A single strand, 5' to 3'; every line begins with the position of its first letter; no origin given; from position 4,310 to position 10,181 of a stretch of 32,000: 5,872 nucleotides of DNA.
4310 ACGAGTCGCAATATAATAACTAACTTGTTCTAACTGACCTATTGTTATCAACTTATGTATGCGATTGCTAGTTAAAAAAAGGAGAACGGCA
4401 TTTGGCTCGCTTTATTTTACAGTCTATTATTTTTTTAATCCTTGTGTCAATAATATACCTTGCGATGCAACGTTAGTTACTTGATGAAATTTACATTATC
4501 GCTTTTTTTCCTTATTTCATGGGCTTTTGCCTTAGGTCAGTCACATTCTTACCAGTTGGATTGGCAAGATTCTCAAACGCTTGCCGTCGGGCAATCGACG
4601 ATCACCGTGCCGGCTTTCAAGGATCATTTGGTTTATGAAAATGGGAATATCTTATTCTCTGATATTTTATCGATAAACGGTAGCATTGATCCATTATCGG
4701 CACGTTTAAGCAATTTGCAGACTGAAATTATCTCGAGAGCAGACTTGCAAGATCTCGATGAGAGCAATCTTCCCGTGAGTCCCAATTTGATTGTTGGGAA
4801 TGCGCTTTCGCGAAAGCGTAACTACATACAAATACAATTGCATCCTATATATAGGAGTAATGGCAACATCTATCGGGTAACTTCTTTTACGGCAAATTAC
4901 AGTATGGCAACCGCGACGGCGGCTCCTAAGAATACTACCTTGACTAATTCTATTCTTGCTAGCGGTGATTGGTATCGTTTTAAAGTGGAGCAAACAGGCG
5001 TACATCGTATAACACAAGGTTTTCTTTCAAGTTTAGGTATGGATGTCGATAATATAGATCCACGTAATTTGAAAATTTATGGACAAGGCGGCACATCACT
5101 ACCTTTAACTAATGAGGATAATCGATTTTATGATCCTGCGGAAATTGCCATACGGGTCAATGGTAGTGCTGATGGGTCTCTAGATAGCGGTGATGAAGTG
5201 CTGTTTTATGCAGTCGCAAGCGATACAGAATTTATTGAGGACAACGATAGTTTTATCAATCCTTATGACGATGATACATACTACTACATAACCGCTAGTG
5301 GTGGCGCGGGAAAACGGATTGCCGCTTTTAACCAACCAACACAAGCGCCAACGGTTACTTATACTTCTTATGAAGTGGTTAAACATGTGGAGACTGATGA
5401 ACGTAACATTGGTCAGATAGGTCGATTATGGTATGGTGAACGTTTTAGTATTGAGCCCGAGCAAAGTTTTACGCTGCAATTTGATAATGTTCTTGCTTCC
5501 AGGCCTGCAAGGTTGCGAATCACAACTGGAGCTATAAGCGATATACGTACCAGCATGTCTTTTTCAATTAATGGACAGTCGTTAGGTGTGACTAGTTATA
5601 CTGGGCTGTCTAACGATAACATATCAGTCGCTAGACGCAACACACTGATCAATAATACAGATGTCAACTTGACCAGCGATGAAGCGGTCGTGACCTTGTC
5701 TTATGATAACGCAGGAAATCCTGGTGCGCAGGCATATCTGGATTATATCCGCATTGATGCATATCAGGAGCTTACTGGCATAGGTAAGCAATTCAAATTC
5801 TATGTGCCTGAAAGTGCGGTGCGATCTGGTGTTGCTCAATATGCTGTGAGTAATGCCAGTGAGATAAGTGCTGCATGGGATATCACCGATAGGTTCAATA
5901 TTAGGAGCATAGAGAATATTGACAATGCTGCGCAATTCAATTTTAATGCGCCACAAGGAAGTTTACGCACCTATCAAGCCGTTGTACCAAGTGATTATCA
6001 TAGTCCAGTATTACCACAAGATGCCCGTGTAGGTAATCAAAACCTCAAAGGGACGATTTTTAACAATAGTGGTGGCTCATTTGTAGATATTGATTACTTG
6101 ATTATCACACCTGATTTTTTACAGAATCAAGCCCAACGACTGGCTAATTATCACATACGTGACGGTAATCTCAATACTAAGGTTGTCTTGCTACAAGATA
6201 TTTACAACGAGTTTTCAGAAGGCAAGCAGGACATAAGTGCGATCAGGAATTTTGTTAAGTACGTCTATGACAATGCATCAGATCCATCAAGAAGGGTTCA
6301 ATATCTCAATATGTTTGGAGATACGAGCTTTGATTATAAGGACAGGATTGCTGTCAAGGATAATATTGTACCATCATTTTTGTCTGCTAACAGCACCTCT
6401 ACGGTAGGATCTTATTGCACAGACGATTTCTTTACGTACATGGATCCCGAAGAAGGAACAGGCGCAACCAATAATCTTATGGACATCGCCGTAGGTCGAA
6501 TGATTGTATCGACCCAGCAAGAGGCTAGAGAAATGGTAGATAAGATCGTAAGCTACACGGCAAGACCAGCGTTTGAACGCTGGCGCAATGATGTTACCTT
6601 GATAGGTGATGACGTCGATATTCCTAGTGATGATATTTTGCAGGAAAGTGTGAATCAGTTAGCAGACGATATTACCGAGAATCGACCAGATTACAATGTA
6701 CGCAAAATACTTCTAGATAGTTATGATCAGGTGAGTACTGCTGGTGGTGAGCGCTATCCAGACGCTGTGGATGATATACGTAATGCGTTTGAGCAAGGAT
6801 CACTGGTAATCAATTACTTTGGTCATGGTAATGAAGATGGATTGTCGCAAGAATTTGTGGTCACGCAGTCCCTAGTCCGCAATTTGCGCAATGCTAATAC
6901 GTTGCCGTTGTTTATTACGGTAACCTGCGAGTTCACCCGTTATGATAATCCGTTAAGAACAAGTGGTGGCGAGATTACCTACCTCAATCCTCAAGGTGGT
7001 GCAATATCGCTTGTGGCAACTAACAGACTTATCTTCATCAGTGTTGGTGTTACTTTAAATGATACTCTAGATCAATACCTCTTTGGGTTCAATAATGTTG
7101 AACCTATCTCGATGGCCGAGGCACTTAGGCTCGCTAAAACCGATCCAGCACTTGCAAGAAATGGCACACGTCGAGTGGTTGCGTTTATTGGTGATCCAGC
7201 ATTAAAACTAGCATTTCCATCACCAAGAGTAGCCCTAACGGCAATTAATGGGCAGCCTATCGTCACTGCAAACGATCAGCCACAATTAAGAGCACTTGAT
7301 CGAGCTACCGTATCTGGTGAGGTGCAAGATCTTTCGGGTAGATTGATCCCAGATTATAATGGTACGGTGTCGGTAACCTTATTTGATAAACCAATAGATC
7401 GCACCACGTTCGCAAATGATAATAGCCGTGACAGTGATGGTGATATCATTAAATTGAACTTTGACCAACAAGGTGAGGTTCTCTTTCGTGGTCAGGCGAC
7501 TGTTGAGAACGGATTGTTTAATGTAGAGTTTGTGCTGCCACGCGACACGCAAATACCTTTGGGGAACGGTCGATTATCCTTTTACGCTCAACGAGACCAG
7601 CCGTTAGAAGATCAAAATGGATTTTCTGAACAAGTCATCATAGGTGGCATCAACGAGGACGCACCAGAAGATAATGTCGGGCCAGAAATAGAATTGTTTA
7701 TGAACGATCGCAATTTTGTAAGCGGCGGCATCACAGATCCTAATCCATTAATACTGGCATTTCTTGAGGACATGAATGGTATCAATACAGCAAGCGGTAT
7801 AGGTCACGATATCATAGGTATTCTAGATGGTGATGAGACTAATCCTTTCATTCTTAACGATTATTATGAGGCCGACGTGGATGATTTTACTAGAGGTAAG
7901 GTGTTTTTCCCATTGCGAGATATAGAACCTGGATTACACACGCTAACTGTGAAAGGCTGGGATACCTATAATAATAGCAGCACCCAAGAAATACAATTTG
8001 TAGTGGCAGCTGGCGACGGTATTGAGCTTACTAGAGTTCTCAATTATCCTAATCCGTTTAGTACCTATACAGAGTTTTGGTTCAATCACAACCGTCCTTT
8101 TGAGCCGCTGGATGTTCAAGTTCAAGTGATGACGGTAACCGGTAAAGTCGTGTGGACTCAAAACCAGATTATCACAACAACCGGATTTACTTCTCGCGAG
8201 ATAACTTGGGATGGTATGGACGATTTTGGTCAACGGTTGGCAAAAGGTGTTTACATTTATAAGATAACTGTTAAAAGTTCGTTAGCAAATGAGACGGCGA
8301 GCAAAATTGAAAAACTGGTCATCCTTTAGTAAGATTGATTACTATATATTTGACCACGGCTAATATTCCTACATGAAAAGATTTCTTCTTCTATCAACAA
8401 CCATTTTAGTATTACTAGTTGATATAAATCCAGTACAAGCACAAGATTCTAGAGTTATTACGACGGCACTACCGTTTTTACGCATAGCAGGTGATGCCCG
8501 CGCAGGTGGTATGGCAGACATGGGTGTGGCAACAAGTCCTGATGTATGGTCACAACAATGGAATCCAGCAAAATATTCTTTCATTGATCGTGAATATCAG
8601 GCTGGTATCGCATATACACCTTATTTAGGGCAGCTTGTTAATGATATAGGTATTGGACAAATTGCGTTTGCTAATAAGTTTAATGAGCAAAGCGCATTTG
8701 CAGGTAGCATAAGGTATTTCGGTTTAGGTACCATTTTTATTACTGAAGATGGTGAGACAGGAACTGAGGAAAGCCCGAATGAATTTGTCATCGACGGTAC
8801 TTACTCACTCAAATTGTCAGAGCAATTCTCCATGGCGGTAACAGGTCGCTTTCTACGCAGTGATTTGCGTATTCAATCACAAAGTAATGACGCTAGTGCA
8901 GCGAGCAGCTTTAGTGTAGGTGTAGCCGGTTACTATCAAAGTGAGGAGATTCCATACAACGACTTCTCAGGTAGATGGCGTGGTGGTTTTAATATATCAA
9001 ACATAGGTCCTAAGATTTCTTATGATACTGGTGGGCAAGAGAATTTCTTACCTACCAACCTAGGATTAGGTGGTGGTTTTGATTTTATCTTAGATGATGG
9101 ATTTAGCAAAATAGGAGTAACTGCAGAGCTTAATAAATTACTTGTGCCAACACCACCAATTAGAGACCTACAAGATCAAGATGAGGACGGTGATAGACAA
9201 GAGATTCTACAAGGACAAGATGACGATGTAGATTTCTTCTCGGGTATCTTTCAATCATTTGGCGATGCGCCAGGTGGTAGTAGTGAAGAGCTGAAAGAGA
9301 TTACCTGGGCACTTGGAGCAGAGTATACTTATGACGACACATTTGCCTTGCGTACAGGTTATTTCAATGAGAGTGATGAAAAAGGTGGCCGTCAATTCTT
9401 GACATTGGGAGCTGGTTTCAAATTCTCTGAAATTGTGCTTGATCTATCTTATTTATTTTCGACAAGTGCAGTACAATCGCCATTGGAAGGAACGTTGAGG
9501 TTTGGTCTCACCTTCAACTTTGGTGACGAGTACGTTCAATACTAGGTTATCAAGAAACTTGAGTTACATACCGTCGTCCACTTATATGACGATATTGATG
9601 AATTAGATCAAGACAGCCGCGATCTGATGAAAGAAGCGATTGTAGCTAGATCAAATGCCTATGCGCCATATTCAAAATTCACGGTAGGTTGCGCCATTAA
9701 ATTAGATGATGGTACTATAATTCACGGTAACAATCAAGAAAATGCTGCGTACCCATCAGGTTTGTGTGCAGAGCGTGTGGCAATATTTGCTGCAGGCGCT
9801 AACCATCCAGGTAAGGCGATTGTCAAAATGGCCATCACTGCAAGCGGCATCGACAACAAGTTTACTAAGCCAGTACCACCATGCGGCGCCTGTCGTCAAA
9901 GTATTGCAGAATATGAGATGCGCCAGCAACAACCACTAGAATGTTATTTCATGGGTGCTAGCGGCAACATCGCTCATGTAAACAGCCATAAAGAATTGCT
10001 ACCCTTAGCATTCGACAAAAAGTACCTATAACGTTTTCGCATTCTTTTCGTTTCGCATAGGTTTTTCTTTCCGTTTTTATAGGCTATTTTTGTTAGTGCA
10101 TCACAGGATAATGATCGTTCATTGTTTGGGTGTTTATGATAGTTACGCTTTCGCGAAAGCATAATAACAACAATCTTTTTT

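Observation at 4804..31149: Highly iterated perfect 14-bp palindrome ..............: 8 copies in 32 kb, embedded in conserved genes in all three codon phases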

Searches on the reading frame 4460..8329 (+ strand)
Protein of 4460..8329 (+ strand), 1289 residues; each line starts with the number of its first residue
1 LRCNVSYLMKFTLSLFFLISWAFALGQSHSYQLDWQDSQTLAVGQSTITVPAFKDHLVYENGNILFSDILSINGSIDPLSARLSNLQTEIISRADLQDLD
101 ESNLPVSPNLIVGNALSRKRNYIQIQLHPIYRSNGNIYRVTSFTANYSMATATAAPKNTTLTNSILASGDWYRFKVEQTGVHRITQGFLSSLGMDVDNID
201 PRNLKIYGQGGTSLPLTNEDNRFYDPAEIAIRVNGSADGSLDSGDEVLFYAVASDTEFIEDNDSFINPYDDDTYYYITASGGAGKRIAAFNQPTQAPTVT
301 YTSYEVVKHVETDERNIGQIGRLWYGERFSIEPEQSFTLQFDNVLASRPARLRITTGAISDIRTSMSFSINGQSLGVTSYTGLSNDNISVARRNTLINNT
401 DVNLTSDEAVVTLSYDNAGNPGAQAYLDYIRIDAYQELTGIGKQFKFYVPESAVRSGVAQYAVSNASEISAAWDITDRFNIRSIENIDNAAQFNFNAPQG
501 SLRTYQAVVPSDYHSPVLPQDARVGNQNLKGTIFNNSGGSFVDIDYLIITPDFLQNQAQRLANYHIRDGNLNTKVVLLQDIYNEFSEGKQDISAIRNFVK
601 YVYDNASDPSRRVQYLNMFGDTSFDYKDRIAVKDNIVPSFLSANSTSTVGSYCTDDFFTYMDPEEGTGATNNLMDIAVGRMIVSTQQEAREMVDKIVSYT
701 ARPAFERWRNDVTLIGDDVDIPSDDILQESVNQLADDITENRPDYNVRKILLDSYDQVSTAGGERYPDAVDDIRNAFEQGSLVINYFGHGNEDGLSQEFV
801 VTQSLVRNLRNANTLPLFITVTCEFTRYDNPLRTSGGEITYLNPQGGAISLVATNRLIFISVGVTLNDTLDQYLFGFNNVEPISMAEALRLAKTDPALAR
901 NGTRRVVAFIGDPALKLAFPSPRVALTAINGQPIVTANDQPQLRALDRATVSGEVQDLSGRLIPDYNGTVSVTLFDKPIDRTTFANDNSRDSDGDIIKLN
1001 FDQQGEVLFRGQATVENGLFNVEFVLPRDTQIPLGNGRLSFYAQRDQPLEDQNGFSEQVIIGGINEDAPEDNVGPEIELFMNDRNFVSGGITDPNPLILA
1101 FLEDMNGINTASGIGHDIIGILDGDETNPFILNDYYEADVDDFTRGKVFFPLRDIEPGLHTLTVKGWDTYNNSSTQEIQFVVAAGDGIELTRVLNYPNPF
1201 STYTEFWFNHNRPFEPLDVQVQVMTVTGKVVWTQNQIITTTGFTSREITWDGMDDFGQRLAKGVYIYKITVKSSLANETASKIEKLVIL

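Call 8: search_protein_families(library=pfam, proteins=[window:4460-8329:+])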
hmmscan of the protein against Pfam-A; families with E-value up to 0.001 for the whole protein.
window:4460-8329:+ (1289 aa): 2 families
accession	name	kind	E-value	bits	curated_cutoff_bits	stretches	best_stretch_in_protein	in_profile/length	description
PF01364.23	Peptidase_C25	-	1.8e-103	347.1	23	1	546-917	1-374/374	Peptidase family C25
PF13860.13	FlgD_ig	-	0.00011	22.5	27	1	1219-1272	25-76/79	FlgD Ig-like domain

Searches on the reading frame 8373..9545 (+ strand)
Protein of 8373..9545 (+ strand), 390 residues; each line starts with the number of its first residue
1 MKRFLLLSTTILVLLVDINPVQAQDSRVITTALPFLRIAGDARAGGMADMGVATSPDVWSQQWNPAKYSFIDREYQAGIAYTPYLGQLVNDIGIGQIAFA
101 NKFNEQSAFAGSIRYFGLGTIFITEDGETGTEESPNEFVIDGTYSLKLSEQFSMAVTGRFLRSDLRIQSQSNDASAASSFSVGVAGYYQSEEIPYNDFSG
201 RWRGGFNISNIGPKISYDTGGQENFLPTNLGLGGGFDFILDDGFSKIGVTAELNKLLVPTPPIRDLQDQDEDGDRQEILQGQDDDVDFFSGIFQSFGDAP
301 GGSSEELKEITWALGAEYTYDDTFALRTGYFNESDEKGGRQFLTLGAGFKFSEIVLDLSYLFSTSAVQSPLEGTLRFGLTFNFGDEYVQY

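Call 63: search_protein_families(library=pfam, proteins=[window:8373-9545:+], max_evalue=0.00001)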
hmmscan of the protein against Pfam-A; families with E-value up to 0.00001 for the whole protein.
window:8373-9545:+ (390 aa): 1 family
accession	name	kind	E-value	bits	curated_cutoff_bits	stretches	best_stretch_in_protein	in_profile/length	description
PF19572.5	PorV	-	1.9e-108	362.1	27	1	22-262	2-242/243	Type IX secretion system protein PorV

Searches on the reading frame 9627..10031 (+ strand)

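Call 63: search_protein_families(library=pfam, proteins=[window:9627-10031:+], max_evalue=0.00001)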
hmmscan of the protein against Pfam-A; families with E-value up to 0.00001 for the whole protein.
window:9627-10031:+ (134 aa): 2 families
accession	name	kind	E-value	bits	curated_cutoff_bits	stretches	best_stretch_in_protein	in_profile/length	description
PF00383.29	dCMP_cyt_deam_1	-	3.4e-15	56.2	25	1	1-99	8-96/102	Cytidine and deoxycytidylate deaminase zinc-binding region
PF08211.18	dCMP_cyt_deam_2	-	1.5e-09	38.6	25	1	2-70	46-114/130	Cytidine and deoxycytidylate deaminase zinc-binding region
